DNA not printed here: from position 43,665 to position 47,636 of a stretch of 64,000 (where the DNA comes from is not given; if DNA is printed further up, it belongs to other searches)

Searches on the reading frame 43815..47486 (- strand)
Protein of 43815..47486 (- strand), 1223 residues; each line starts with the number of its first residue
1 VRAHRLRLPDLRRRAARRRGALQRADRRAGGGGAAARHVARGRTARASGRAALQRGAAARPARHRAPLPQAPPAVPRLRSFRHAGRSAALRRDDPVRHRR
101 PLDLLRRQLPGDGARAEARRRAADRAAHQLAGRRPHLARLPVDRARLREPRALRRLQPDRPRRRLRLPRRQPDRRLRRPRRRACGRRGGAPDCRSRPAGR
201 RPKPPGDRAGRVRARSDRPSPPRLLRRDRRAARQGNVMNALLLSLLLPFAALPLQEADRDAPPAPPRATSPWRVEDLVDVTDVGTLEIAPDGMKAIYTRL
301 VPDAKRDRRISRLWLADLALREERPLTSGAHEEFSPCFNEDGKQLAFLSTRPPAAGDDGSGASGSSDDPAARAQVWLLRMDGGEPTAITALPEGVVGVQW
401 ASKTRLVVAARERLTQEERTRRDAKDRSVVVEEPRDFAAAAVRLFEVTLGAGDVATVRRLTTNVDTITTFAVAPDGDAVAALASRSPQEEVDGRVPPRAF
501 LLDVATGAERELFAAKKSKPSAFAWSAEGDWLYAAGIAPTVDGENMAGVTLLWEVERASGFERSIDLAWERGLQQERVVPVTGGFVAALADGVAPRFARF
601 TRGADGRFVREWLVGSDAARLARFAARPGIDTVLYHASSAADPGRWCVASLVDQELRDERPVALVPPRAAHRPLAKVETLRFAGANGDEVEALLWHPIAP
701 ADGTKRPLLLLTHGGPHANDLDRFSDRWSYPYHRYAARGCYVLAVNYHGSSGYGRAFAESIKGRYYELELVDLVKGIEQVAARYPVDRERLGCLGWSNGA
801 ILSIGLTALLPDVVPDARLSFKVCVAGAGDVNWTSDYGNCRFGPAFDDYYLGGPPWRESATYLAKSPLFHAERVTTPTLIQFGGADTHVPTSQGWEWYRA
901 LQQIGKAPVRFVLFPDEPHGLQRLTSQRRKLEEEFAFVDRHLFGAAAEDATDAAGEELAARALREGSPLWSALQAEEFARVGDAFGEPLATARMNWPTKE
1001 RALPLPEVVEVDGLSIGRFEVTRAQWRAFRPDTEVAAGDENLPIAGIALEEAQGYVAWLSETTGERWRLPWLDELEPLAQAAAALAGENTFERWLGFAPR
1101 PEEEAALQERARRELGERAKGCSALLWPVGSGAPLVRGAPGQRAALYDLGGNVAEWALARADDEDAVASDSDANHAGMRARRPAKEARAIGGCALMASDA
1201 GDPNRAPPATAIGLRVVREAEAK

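Call 31: search_protein_families(library=pfam, proteins=[window:43815-47486:-], max_evalue=0.001)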
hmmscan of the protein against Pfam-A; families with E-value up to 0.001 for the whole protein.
window:43815-47486:- (1223 aa): 4 families
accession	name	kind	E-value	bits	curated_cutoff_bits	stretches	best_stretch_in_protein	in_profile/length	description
PF00326.27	Peptidase_S9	-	1.3e-35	123.3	22.6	1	735-942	10-210/213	Prolyl oligopeptidase family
PF03781.23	FGE-sulfatase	-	4.9e-07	30.1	23.3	1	1009-1162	32-194/255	Sulfatase-modifying factor enzyme 1-like domain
PF20434.5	BD-FAE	-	8.7e-05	22.6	26.8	1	704-899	11-213/215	BD-FAE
PF05448.18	AXE1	-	0.0009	18.5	21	0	667-812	46-199/321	Acetyl xylan esterase (AXE1)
